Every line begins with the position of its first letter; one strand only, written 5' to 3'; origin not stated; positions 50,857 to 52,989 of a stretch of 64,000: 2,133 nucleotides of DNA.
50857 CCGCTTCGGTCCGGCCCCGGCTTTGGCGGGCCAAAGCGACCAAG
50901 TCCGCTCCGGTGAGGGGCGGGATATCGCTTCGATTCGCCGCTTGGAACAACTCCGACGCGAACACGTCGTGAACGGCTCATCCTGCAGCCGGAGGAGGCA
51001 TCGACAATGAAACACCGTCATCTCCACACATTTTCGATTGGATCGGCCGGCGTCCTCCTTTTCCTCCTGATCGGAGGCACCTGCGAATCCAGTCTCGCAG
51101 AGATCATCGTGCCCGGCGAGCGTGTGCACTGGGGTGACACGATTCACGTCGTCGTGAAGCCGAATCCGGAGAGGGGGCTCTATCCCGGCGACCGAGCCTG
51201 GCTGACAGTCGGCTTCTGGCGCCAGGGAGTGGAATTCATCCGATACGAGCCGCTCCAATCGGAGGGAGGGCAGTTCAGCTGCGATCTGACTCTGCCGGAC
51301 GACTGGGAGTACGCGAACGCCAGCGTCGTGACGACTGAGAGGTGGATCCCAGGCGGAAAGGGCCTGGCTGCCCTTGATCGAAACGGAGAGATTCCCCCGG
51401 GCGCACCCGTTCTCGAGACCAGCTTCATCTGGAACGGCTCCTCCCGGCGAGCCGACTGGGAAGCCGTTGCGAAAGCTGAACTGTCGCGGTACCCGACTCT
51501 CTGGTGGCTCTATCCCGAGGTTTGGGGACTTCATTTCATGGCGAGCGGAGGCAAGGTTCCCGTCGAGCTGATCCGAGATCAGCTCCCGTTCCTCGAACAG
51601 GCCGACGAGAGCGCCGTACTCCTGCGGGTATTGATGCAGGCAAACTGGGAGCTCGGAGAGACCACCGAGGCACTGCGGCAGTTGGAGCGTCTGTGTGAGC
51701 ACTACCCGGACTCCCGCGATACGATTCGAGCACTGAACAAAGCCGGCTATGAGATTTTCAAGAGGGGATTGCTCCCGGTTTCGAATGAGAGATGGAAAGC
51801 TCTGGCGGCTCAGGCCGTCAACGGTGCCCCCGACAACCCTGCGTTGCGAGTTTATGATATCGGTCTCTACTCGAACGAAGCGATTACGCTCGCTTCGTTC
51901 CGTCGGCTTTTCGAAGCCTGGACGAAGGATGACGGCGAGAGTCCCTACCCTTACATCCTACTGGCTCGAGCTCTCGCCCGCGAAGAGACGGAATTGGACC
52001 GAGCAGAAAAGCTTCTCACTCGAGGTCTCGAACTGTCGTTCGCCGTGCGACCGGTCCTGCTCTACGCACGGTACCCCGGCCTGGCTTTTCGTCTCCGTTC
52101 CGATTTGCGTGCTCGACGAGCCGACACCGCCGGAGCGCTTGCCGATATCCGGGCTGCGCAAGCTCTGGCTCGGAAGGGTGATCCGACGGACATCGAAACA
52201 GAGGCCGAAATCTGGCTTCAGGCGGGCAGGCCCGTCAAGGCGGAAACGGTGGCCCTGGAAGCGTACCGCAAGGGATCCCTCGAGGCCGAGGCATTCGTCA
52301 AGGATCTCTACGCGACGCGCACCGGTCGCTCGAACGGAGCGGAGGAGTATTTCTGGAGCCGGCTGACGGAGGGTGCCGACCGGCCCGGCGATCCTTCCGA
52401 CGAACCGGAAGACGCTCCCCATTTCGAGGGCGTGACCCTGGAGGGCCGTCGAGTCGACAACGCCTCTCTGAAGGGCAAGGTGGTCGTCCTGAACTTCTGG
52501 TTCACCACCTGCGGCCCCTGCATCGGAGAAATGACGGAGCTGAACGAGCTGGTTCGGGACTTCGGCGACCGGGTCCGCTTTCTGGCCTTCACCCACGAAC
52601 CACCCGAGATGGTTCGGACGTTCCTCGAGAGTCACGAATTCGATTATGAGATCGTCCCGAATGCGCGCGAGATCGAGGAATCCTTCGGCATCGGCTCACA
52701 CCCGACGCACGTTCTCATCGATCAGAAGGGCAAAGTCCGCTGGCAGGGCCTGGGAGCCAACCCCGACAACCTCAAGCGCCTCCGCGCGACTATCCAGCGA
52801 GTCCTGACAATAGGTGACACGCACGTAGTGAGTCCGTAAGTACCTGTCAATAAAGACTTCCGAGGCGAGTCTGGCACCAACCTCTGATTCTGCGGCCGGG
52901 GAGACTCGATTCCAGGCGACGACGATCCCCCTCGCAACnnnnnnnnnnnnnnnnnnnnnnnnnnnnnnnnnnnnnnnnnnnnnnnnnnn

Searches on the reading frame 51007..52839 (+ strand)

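Call 27: search_protein_families(library=pfam, proteins=[window:51007-52839:+], max_evalue=0.00001)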
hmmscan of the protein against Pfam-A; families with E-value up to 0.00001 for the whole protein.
window:51007-52839:+ (610 aa): 3 families
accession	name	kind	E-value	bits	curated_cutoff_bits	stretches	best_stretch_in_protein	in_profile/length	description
PF00578.27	AhpC-TSA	-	4.1e-17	62.7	26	1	469-579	4-123/124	AhpC/TSA family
PF08534.16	Redoxin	-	1.6e-15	57.6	26.6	1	470-591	6-143/148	Redoxin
PF13905.12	Thioredoxin_8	-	2.5e-06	28.2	27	1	490-577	1-94/94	Thioredoxin-like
